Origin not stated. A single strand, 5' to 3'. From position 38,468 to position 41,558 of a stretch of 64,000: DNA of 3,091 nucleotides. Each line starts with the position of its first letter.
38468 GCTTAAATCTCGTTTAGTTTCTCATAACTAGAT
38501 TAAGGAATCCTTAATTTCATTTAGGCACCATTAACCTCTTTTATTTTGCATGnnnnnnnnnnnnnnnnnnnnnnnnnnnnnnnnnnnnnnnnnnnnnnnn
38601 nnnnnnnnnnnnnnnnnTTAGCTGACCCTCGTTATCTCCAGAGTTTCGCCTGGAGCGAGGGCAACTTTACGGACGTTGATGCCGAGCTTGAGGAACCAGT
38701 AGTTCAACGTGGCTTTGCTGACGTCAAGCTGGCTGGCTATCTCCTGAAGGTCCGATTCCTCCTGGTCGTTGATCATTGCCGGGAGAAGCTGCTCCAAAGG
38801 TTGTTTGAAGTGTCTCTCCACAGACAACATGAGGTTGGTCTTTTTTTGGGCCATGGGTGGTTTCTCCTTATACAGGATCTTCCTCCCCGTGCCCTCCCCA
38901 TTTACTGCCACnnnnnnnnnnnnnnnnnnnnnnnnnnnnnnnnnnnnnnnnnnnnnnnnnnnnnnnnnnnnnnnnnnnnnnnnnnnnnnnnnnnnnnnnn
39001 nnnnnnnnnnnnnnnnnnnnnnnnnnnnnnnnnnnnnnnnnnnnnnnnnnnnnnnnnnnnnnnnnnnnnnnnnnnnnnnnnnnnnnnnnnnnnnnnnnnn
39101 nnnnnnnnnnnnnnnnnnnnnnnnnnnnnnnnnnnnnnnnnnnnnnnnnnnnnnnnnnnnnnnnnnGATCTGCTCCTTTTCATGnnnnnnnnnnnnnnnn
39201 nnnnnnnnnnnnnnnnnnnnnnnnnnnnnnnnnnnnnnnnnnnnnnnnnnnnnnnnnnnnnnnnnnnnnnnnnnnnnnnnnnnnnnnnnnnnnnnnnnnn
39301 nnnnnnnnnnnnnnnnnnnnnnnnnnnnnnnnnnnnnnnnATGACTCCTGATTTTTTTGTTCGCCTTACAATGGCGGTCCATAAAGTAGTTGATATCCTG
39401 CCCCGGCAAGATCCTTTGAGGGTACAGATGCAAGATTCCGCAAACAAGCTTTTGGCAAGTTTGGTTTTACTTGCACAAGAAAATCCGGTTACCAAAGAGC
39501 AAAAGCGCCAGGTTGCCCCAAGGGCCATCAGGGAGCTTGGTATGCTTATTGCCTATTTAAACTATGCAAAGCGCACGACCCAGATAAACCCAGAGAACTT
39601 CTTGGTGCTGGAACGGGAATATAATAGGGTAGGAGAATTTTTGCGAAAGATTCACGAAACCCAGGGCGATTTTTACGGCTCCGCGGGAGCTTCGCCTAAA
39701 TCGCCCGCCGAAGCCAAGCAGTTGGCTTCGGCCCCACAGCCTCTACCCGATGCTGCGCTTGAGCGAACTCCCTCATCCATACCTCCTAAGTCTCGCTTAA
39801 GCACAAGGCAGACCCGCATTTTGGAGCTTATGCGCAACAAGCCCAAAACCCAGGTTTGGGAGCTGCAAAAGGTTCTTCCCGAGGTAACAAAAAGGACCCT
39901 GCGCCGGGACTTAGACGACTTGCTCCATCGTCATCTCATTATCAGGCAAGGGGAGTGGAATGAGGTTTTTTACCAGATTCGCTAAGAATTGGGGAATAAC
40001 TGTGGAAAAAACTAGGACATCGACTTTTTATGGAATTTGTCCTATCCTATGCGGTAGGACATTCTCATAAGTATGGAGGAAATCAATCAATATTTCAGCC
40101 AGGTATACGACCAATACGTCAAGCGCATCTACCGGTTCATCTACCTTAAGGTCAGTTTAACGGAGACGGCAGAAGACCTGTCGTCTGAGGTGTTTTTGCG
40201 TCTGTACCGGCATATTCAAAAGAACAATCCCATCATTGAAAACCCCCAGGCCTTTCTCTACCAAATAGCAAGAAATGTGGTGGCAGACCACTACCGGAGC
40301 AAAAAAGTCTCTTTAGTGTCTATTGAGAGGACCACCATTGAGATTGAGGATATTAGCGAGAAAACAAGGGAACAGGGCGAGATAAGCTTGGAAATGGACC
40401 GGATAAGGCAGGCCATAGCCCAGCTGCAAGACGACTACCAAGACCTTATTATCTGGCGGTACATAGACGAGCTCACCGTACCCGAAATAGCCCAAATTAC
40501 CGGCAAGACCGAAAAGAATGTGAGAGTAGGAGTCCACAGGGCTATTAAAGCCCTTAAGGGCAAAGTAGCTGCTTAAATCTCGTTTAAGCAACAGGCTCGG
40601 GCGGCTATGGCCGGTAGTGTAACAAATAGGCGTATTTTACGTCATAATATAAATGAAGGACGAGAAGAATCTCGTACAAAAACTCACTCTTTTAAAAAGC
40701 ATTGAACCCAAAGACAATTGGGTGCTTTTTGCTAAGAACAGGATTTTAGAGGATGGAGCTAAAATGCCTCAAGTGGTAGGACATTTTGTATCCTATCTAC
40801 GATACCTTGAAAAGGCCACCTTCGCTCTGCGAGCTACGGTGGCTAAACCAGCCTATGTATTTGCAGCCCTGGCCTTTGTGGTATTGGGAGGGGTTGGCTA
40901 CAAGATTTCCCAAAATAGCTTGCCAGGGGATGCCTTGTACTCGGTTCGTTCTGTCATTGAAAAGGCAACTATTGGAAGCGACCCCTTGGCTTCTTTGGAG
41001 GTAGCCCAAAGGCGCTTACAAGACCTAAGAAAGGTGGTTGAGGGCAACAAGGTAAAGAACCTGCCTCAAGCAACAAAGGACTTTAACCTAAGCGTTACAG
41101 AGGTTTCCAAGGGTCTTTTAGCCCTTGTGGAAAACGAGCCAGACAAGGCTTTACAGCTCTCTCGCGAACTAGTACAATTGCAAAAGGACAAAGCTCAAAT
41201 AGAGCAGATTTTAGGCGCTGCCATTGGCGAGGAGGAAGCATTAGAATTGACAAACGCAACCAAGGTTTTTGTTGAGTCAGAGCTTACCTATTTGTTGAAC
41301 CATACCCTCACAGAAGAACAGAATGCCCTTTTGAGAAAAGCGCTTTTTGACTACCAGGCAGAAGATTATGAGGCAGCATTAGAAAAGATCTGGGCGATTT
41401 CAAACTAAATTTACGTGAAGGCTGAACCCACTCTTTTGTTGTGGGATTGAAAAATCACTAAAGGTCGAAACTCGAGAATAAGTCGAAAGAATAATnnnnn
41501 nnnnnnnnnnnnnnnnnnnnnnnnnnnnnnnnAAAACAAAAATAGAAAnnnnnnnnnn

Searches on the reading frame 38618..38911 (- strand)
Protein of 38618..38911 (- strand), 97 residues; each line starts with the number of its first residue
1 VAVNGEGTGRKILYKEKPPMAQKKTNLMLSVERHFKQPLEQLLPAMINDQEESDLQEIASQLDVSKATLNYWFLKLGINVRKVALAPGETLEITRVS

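Call 12: search_protein_families(library=pfam, proteins=[window:38618-38911:-], max_evalue=0.01)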
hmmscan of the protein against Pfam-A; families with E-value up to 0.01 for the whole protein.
window:38618-38911:- (97 aa): 0 families

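Call 83: search_protein_families(library=pfam, proteins=[window:38618-38854:-], max_evalue=5)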
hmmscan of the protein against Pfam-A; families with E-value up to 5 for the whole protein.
window:38618-38854:- (78 aa): 10 families
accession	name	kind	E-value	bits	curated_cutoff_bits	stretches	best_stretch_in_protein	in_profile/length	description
PF06870.17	RNA_pol_I_A49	-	0.017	14.4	27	1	26-75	310-359/377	A49-like RNA polymerase I associated factor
PF01710.22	HTH_Tnp_IS630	-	0.048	14.2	21.3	1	14-65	52-102/119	Transposase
PF04967.18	HTH_10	-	0.073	13.3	23.1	1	34-52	24-42/53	HTH DNA binding domain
PF08281.18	Sigma70_r4_2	-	0.085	13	25.7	1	32-53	25-46/54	Sigma-70, region 4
PF00046.35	Homeodomain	-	0.088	13.1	22.9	1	34-54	28-48/57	Homeodomain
PF08220.18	HTH_DeoR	-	0.089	13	21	1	25-49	6-30/57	DeoR-like helix-turn-helix domain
PF01047.28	MarR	-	0.096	13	24.6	1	27-53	11-37/59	MarR family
PF13022.12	HTH_Tnp_1_2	-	0.12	12.9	27.9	1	23-53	18-46/122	Helix-turn-helix of insertion element transposase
PF08279.18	HTH_11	-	0.2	12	25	1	26-50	8-32/55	HTH domain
PF00440.29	TetR_N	-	0.26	11.5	24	1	36-54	19-37/47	Bacterial regulatory proteins, tetR family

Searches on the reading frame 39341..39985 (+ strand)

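Call 12: search_protein_families(library=pfam, proteins=[window:39341-39985:+], max_evalue=0.01)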
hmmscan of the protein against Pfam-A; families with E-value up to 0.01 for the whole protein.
window:39341-39985:+ (214 aa): 2 families
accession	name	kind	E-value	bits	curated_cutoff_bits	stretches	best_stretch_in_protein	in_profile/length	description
PF08220.18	HTH_DeoR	-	0.0002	21.5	21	1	156-202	1-46/57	DeoR-like helix-turn-helix domain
PF01636.29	APH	-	0.0056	16.9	23.2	1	72-140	74-143/239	Phosphotransferase enzyme family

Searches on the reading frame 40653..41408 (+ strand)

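Call 12: search_protein_families(library=pfam, proteins=[window:40653-41408:+], max_evalue=0.01)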
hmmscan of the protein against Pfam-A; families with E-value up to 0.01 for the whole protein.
window:40653-41408:+ (251 aa): 1 family
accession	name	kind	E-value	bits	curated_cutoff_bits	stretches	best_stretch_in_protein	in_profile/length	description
PF18915.5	DUF5667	-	0.0013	19.5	27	1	89-168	2-77/99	Domain of unknown function (DUF5667)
